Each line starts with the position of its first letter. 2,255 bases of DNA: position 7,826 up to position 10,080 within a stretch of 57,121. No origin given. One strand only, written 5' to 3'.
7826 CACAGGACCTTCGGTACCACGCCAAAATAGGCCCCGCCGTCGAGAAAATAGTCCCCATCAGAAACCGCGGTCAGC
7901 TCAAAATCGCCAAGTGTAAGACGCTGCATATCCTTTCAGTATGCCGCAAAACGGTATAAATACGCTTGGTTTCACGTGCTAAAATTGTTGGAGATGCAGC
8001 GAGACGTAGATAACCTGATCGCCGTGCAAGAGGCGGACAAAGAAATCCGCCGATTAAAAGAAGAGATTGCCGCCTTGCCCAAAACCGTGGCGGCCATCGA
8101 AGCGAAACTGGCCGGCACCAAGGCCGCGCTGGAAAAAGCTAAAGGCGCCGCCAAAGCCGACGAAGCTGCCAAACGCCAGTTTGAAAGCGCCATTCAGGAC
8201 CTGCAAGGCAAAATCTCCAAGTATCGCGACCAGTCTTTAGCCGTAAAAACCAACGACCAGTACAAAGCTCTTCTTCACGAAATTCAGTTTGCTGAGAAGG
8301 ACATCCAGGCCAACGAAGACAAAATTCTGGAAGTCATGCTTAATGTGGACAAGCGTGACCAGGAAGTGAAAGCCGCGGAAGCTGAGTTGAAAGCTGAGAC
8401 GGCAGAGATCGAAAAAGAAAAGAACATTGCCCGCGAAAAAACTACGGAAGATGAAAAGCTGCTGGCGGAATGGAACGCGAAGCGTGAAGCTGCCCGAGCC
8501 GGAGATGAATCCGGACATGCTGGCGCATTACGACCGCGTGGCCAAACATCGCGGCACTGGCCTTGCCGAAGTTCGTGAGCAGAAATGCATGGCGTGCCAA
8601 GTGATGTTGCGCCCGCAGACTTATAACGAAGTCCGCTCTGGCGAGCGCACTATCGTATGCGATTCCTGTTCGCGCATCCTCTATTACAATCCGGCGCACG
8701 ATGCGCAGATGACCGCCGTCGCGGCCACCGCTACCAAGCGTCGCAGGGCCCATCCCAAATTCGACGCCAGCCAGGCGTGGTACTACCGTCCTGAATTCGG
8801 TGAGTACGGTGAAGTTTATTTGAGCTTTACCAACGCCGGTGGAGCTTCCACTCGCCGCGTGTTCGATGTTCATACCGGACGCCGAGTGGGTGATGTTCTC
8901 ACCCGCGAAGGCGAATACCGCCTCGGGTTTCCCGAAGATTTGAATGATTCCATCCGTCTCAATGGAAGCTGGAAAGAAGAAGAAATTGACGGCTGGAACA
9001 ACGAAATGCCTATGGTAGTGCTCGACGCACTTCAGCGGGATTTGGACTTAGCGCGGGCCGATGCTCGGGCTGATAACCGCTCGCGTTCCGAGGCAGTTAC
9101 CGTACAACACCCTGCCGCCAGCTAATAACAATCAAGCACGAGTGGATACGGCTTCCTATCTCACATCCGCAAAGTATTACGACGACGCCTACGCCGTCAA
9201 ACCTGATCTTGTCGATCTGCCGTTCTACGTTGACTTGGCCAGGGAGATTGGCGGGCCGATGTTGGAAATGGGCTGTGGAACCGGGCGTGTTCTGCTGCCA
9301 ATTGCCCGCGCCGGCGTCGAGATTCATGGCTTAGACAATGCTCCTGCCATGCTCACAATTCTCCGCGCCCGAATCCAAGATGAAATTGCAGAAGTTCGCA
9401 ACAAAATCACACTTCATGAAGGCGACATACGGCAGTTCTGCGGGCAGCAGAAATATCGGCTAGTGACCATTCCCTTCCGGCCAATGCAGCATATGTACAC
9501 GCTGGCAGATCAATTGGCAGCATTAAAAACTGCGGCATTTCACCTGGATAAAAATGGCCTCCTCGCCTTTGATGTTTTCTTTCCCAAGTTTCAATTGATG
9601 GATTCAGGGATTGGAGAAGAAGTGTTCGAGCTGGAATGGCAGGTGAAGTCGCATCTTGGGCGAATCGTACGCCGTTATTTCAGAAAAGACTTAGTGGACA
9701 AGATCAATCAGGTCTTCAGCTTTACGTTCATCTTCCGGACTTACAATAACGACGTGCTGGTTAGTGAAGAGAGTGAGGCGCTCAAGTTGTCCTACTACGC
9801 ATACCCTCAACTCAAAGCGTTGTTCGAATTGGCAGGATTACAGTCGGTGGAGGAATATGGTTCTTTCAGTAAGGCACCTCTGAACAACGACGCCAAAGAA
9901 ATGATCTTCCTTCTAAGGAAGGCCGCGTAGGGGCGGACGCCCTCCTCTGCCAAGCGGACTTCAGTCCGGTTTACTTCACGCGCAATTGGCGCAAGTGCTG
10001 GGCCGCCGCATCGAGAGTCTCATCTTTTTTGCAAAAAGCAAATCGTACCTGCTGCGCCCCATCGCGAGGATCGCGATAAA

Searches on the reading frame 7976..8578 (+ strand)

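Call 73: search_protein_families(library=pfam, proteins=[window:7976-8578:+], max_evalue=0.001)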
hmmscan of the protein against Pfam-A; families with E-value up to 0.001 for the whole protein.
window:7976-8578:+ (200 aa): 1 family
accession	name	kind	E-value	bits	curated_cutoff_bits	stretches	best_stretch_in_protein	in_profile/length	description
PF24481.2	CT398_CC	-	0.0004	20.7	27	1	17-173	1-160/180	CT398-like coiled coil hairpin domain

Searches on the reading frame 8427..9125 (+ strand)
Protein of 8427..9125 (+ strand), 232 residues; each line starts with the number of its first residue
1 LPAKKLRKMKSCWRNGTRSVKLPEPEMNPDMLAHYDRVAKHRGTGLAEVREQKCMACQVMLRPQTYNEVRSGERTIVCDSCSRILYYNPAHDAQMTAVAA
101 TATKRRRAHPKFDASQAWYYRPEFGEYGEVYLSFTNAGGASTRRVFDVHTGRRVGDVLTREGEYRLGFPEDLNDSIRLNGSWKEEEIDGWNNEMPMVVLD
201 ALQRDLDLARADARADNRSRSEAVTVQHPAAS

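Call 73: search_protein_families(library=pfam, proteins=[window:8427-9125:+], max_evalue=0.001)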
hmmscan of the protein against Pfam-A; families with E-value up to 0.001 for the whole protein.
window:8427-9125:+ (232 aa): 1 family
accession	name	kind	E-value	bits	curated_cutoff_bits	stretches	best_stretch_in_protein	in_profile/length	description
PF02591.20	Zn_ribbon_9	-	2.5e-10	40.7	29.1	1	53-85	1-33/33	C4-type zinc ribbon domain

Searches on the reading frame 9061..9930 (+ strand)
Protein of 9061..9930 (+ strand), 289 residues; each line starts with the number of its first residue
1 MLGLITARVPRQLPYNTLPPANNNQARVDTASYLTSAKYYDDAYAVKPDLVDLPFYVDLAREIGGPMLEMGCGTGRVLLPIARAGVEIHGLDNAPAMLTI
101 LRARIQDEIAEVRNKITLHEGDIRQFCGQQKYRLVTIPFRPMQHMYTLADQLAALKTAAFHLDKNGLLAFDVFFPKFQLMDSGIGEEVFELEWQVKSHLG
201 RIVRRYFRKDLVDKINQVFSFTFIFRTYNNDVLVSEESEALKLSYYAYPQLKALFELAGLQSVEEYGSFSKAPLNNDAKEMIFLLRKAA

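Call 73: search_protein_families(library=pfam, proteins=[window:9061-9930:+], max_evalue=0.001)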
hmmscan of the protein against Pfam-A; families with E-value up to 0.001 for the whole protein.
window:9061-9930:+ (289 aa): 5 families
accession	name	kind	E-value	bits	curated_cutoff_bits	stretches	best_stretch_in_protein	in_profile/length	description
PF13649.12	Methyltransf_25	-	4.3e-12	47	27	1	68-166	2-97/97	Methyltransferase domain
PF08242.18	Methyltransf_12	-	4.3e-10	40.6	30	1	68-168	1-98/98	Methyltransferase domain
PF13489.12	Methyltransf_23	-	7.4e-08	32.7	27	1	64-192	23-124/164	Methyltransferase domain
PF08241.18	Methyltransf_11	-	6.7e-07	30.3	21.2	1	68-168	1-93/95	Methyltransferase domain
PF13847.12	Methyltransf_31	-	1.5e-05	25.1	27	1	66-167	6-106/145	Methyltransferase domain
